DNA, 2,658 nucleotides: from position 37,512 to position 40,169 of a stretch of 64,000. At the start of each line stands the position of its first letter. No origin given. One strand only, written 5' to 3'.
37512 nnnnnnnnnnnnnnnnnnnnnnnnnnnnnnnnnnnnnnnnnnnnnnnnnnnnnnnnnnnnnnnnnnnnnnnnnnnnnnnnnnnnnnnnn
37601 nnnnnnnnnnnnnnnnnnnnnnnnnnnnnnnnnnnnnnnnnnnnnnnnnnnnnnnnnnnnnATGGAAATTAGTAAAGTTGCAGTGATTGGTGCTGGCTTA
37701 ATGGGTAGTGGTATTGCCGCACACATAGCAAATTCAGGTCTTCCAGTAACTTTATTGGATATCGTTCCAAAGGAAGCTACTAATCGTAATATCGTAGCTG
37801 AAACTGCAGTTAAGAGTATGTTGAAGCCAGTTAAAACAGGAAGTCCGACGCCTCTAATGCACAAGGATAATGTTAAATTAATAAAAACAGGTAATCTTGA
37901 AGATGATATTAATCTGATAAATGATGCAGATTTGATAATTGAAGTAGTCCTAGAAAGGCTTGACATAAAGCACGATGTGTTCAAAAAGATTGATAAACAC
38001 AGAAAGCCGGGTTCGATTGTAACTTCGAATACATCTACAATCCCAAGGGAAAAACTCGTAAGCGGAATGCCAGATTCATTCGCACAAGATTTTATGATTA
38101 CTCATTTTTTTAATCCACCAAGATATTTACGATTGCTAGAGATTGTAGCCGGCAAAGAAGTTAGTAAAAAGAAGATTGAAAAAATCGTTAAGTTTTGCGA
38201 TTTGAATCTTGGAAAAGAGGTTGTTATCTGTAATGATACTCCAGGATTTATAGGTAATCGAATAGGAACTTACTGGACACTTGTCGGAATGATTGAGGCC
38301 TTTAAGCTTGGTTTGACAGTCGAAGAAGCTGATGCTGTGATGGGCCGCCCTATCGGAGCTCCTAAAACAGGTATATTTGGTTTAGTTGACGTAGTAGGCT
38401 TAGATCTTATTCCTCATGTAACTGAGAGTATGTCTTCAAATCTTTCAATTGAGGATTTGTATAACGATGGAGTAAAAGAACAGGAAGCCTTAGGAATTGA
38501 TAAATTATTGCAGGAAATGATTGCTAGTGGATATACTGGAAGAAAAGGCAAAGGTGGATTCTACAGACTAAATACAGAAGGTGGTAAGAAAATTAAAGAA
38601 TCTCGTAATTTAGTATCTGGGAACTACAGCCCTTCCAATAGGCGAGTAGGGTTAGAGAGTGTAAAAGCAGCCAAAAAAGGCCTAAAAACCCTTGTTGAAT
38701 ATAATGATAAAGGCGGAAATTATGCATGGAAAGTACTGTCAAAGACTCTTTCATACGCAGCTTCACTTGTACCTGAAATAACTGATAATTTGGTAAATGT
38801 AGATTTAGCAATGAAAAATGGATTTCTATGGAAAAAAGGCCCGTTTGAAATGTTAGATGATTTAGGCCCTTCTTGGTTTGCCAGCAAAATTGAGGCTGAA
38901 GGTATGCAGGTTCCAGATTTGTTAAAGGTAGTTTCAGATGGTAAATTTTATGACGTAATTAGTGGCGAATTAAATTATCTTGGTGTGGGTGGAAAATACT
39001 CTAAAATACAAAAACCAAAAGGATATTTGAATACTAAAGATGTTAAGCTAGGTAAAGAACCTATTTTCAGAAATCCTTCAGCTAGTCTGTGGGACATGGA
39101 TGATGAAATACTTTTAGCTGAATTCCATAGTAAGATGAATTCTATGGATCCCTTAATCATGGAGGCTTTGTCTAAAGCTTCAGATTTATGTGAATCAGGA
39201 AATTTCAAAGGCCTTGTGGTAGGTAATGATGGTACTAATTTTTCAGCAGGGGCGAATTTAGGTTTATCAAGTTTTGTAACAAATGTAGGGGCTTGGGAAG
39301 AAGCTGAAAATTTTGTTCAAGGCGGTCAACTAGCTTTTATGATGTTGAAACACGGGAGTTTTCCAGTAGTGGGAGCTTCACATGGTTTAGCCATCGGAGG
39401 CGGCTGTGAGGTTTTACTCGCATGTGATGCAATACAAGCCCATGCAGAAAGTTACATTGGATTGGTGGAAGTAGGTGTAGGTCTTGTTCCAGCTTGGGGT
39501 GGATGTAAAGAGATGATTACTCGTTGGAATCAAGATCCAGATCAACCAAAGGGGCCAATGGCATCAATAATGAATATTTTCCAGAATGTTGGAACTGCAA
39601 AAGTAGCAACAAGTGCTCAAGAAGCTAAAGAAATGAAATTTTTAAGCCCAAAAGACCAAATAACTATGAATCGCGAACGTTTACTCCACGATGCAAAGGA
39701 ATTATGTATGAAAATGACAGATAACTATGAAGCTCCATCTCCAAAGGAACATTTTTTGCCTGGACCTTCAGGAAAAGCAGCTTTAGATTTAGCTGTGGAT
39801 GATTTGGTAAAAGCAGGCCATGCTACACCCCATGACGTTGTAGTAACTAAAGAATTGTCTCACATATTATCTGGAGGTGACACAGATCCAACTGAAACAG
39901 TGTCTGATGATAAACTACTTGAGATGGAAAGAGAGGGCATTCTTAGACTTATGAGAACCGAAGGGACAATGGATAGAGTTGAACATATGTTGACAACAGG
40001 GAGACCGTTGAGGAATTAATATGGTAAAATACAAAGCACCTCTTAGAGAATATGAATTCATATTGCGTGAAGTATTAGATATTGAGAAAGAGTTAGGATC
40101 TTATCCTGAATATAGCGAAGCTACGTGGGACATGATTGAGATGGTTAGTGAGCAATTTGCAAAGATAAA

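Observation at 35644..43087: Complete beta-oxidation operon with divergently transcribed TrmB-family regulator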

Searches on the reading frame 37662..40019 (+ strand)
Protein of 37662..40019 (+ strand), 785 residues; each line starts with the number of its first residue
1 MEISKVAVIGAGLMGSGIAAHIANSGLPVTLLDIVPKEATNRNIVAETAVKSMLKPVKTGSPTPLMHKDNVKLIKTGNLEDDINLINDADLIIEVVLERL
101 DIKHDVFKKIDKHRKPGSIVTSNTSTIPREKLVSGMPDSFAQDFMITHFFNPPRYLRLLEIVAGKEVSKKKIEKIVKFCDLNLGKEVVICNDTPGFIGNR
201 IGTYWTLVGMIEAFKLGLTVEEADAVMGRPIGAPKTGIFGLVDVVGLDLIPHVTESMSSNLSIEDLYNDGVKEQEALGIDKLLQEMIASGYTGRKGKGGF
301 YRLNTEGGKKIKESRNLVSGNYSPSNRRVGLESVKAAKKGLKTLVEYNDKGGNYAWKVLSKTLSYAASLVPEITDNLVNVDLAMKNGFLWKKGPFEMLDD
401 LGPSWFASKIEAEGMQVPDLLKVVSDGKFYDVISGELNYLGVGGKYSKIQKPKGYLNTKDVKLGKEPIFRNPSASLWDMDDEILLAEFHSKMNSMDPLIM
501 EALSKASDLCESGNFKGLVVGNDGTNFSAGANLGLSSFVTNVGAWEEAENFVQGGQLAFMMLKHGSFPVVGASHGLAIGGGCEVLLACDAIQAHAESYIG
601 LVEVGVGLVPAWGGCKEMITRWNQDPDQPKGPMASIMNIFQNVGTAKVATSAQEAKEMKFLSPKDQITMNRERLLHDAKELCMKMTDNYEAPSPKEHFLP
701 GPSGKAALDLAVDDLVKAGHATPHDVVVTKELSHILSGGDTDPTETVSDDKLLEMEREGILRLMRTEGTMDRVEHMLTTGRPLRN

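Call 3: search_protein_families(library=pfam, proteins=[window:37662-40019:+])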
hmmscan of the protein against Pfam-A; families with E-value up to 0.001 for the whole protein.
window:37662-40019:+ (785 aa): 5 families
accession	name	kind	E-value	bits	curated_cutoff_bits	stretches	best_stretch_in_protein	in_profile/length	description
PF02737.24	3HCDH_N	-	1.6e-43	149.2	22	1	5-193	1-180/180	3-hydroxyacyl-CoA dehydrogenase, NAD binding domain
PF00725.27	3HCDH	-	6.7e-16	59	22.1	1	195-302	1-96/97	3-hydroxyacyl-CoA dehydrogenase, C-terminal domain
PF00378.25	ECH_1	-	1.6e-11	44.5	27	1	491-615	16-137/251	Enoyl-CoA hydratase/isomerase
PF03446.21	NAD_binding_2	-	0.00014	22.4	21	1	5-40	1-36/161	NAD binding domain of 6-phosphogluconate dehydrogenase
PF01266.30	DAO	-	0.00016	21.8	27.9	1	5-33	1-29/353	FAD dependent oxidoreductase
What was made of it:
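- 37662..40019 (+): FadN-type bifunctional 3-hydroxyacyl-CoA dehydrogenase (N-terminal) and enoyl-CoA hydratase (C-terminal), 785 aa. Pfam domain order (call 3).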

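Call 4: search_protein_families(library=ncbifam, proteins=[window:37662-40019:+])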
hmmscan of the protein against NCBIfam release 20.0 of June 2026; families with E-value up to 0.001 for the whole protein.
window:37662-40019:+ (785 aa): 63 families (the best 25 are shown)
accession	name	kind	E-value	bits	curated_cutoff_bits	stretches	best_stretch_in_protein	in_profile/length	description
NF052272.1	Staph_FadB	exception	8.9e-154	513.5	999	1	1-785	1-752/752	3-hydroxyacyl-CoA dehydrogenase/crotonase FadB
NF008727.0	PRK11730.1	equivalog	1.1e-62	212.4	870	2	3-314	313-604/717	fatty acid oxidation complex subunit alpha FadB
TIGR02437.1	FadB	equivalog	4.6e-53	180.6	933.55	2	4-313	314-603/714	fatty acid oxidation complex subunit alpha FadB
NF008363.0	PRK11154.1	equivalog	2.1e-50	171.6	869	2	2-314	308-597/708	fatty acid oxidation complex subunit alpha FadJ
NF006124.0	PRK08268.1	subfamily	1.1e-44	153.3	508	1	2-313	6-297/507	3-hydroxyacyl-CoA dehydrogenase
TIGR02441.1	fa_ox_alpha_mit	equivalog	6.4e-42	143.5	964.65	2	2-312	334-624/737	fatty acid oxidation complex subunit alpha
NF004474.0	PRK05808.1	subfamily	1.4e-41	142.6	408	1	1-302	1-281/283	3-hydroxybutyryl-CoA dehydrogenase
NF005875.0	PRK07819.1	subfamily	1.3e-38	133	319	1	2-302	4-285/287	3-hydroxybutyryl-CoA dehydrogenase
TIGR02440.1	FadJ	equivalog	1.7e-38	132.4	968.45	2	2-310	303-588/699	fatty acid oxidation complex subunit alpha FadJ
NF004699.0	PRK06035.1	equivalog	6.9e-37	127.2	500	1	1-303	1-290/294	3-hydroxyacyl-CoA dehydrogenase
NF006722.0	PRK09260.1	equivalog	8.2e-36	123.7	429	1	3-306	2-284/289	3-hydroxyacyl-CoA dehydrogenase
TIGR02279.1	PaaC-3OHAcCoADH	equivalog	1e-33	117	669.4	1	3-311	5-293/503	3-hydroxyacyl-CoA dehydrogenase PaaH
NF005715.0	PRK07530.1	equivalog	3.4e-33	115.3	420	1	1-304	2-284/292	3-hydroxybutyryl-CoA dehydrogenase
NF042925.1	FHMPC_DH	equivalog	3.4e-31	108.7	500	1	5-315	2-292/304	5-formyl-3-hydroxy-2-methylpyridine 4-carboxylate 5-dehydrogenase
NF006125.0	PRK08269.1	equivalog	8.6e-28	97.3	427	1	3-203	5-206/334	3-hydroxybutyryl-CoA dehydrogenase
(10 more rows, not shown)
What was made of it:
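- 37662..40019 (+): Full-length match to NF052272 Staph_FadB at 513 bits, below the cut-off (call 4).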

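Call 44: search_solved_structures(query=window:37662-40019:+, max_evalue=1e-10)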
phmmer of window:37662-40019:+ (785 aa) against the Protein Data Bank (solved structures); distinct sequences matched with E-value up to 1e-10: 54.
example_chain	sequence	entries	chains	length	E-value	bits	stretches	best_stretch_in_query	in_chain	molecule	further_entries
6tnm_A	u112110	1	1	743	5.1e-38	133.9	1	5-261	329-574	Fatty acid oxidation complex subunit alpha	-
6ium_B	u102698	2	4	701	1.4e-36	129.2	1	2-209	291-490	Enoyl-CoA hydratase/Delta(3)-cis-delta(2)-trans-enoyl-CoA isomerase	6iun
1wdk_A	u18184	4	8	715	4.4e-34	120.9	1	2-313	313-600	Fatty oxidation complex alpha subunit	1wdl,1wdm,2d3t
4b3h_A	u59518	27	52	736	6.7e-34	120.3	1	3-303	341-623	FATTY ACID BETA-OXIDATION COMPLEX ALPHA-CHAIN FADB | 3-hydroxyacyl-CoA dehydrogenase | Probable fatty oxidation protein FadB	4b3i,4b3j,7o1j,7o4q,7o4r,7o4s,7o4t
4j0e_A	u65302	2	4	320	2.1e-33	118.7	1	3-309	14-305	Probable 3-hydroxyacyl-CoA dehydrogenase F54C8.1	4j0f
7o1i_A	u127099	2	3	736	4.8e-33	117.5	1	3-303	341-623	3-hydroxyacyl-CoA dehydrogenase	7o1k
7o1l_A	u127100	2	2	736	1.6e-32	115.7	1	3-303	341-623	3-hydroxyacyl-CoA dehydrogenase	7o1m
7o1g_A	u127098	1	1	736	1.2e-31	112.9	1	3-303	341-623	3-hydroxyacyl-CoA dehydrogenase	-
9fbd_A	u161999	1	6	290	3.2e-30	108.2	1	1-309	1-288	3-hydroxybutyryl-CoA dehydrogenase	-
3hdh_A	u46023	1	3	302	3.6e-29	104.7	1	4-257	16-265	PROTEIN (L-3-HYDROXYACYL COA DEHYDROGENASE)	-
2hdh_A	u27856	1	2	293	7.5e-29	103.6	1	4-258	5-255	L-3-HYDROXYACYL COA DEHYDROGENASE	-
1f12_A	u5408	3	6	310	7.6e-29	103.6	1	4-302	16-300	L-3-HYDROXYACYL-COA DEHYDROGENASE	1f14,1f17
3had_A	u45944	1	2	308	7.7e-29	103.6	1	4-258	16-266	PROTEIN (L-3-HYDROXYACYL COA DEHYDROGENASE)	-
1f0y_A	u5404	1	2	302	1.2e-28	103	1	4-257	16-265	L-3-HYDROXYACYL-COA DEHYDROGENASE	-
3rqs_A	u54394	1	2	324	1.5e-28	102.6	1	4-257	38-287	Hydroxyacyl-coenzyme A dehydrogenase, mitochondrial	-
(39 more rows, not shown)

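Call 56: find_homologous_proteins(query=window:37662-40019:+, max_evalue=1e-30)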
Query window:37662-40019:+ (785 aa): 8000 proteins with E <= 1e-30 among 8000 candidates; the best 120 are listed.
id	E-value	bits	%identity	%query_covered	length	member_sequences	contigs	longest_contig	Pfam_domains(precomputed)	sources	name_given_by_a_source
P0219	0.0e+0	1750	98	100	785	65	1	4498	PF00378.26,PF00725.28,PF02737.25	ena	-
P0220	0.0e+0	1677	94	100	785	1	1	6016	PF00378.26,PF00725.28,PF02737.25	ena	-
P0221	0.0e+0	1660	92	100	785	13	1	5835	PF00378.26,PF00725.28,PF02737.25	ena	-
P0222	0.0e+0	1659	92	100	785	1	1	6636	PF00378.26,PF00725.28,PF02737.25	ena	-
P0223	0.0e+0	1656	92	100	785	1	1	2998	PF00378.26,PF00725.28,PF02737.25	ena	-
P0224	0.0e+0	1650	92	100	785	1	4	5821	PF00378.26,PF00725.28,PF02737.25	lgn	-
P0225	0.0e+0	1535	85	100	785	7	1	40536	PF00378.26,PF00725.28,PF02737.25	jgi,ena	-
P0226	0.0e+0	1532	85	100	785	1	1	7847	PF00378.26,PF00725.28,PF02737.25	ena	-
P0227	0.0e+0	1531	84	100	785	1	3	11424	PF00378.26,PF00725.28,PF02737.25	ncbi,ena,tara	tara:strand:+ start:1214 stop:3571 length:2358 start_codon:yes stop_codon:yes gene_type:complete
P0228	0.0e+0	1530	84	100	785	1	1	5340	PF00378.26,PF00725.28,PF02737.25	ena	-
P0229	0.0e+0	1530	84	100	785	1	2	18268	PF00378.26,PF00725.28,PF02737.25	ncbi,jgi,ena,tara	tara:strand:- start:2302 stop:4659 length:2358 start_codon:yes stop_codon:yes gene_type:complete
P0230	0.0e+0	1530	84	100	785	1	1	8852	PF00378.26,PF00725.28,PF02737.25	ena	-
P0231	0.0e+0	1529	84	100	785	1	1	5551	PF00378.26,PF00725.28,PF02737.25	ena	-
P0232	0.0e+0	1528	85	100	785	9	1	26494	PF00378.26,PF00725.28,PF02737.25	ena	-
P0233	0.0e+0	1527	84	100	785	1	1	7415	PF00378.26,PF00725.28,PF02737.25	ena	-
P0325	0.0e+0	1135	63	100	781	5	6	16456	PF00378.26,PF00725.28,PF02737.25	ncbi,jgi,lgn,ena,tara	tara:strand:- start:475 stop:2820 length:2346 start_codon:yes stop_codon:yes gene_type:complete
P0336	1.6e-292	990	58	100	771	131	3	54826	PF01266.31,PF00378.26,PF00725.28,PF02737.25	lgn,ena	-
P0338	9.1e-290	981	56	100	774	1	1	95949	PF00378.26,PF03446.22,PF00725.28,PF16113.11,PF02737.25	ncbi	-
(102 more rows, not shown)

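Call 57: find_encoding_contigs(protein=P0325, flank=8000, max_places=1)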
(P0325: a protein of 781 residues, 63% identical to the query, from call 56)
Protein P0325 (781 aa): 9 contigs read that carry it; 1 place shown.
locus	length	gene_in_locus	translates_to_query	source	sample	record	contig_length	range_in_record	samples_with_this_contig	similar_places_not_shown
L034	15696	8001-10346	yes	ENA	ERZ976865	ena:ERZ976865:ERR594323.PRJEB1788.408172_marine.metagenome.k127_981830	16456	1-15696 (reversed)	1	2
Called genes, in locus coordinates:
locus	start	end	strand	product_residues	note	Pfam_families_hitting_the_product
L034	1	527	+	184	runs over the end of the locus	PF01174:SNO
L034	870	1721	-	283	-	PF00491:Arginase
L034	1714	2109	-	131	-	PF21485:IF5A-like_N, PF08207:EFP_N (faint)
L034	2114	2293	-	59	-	-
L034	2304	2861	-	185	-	PF00352:TBP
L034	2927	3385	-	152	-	PF00903:Glyoxalase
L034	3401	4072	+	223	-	-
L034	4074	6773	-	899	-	PF01326:PPDK_N, PF00391:PEP-utilizers, PF02896:PEP-utilizers_C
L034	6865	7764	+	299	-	PF00108:Thiolase_N, PF02803:Thiolase_C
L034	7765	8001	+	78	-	PF02803:Thiolase_C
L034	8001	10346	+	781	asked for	PF02737:3HCDH_N, PF00725:3HCDH, PF00378:ECH_1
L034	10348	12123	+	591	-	PF02771:Acyl-CoA_dh_N, PF02770:Acyl-CoA_dh_M, PF00441:Acyl-CoA_dh_1, PF22924:ACOX_C_alpha1 (weak), PF12806:Acyl-CoA_dh_C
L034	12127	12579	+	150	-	PF20791:Acyl-ACP_TE_C (faint), PF13279:4HBT_2, PF03061:4HBT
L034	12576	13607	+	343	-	PF00561:Abhydrolase_1, PF02129:Peptidase_S15 (weak), PF12146:Hydrolase_4, PF00326:Peptidase_S9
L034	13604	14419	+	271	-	PF23441:SDR, PF00106:adh_short, PF08659:KR (weak), PF13561:adh_short_C2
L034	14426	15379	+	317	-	PF00291:PALP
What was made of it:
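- One related archaeal lineage (L034) has the operon without an adjacent regulator (call 57). L034 has the operon without the regulator (call 57).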

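Call 58: find_encoding_contigs(protein=P0336, flank=8000, max_places=1)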
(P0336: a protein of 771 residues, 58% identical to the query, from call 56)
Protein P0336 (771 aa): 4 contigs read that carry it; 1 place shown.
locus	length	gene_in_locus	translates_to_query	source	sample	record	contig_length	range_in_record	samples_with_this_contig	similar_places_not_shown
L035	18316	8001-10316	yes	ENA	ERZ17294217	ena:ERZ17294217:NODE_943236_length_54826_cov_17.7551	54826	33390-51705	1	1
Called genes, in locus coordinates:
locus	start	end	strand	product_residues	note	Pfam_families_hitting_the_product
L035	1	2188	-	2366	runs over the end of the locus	PF13473:Cupredoxin_1 (faint)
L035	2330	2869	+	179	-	PF01174:SNO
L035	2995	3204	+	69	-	-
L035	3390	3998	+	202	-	PF00730:HhH-GPD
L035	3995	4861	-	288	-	PF00491:Arginase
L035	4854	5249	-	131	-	PF21485:IF5A-like_N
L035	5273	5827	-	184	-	PF00352:TBP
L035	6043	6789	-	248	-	PF01978:TrmB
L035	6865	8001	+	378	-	PF00108:Thiolase_N, PF02803:Thiolase_C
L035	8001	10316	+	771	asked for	PF01266:DAO (faint), PF02737:3HCDH_N, PF00725:3HCDH, PF00378:ECH_1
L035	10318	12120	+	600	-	PF02771:Acyl-CoA_dh_N, PF02770:Acyl-CoA_dh_M, PF00441:Acyl-CoA_dh_1, PF22924:ACOX_C_alpha1 (weak), PF12806:Acyl-CoA_dh_C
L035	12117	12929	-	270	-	PF23441:SDR (weak), PF00106:adh_short, PF08659:KR, PF13561:adh_short_C2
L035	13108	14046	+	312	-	PF00291:PALP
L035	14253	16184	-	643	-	PF00133:tRNA-synt_1, PF09334:tRNA-synt_1g, PF19303:Anticodon_3, PF01588:tRNA_bind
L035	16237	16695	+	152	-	PF01242:PTPS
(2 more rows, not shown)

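Call 59: find_encoding_contigs(protein=P0338, flank=8000, max_places=1)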
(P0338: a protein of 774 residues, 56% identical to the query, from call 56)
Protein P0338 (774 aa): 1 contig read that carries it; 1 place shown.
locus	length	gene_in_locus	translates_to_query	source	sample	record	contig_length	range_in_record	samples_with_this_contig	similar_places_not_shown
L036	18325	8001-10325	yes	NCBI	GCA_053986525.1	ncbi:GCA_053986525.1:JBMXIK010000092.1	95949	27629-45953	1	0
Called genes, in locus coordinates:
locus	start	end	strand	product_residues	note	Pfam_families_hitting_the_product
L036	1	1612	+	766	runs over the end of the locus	PF00561:Abhydrolase_1, PF12146:Hydrolase_4, PF12697:Abhydrolase_6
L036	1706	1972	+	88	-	PF27535:RelB3_C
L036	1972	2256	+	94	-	PF05016:ParE_toxin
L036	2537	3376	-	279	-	PF00106:adh_short, PF08659:KR, PF13561:adh_short_C2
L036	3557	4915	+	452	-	PF03349:Toluene_X, PF13505:OMP_b-brl (faint), PF13609:Porin_4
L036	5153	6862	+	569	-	PF00501:AMP-binding, PF13193:AMP-binding_C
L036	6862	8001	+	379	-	PF00108:Thiolase_N, PF02803:Thiolase_C, PF22691:Thiolase_C_1 (faint)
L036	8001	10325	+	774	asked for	PF02737:3HCDH_N, PF03446:NAD_binding_2 (faint), PF00725:3HCDH, PF00378:ECH_1, PF16113:ECH_2 (weak)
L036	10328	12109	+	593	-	PF02771:Acyl-CoA_dh_N, PF02770:Acyl-CoA_dh_M, PF00441:Acyl-CoA_dh_1, PF08028:Acyl-CoA_dh_2, PF22924:ACOX_C_alpha1, PF12806:Acyl-CoA_dh_C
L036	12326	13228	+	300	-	PF00990:GGDEF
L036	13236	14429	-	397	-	PF00890:FAD_binding_2 (weak), PF01266:DAO (faint), PF03486:HI0933_like, PF07992:Pyr_redox_2 (faint), PF12831:FAD_oxidored (weak), PF13738:Pyr_redox_3 (faint), PF22780:HI0933_like_1st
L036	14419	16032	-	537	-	PF00005:ABC_tran, PF02463:SMC_N (faint), PF03193:RsgA_GTPase (faint), PF13555:AAA_29 (faint), PF00910:RNA_helicase (faint), PF13304:AAA_21 (faint), PF12848:ABC_tran_Xtn, PF00005:ABC_tran, +1 more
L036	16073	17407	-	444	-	PF00270:DEAD, PF04851:ResIII (weak), PF00271:Helicase_C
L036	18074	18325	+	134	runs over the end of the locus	PF00085:Thioredoxin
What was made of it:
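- The bacterial counterpart L036 places the same core directly after FadL and FadD (call 59).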
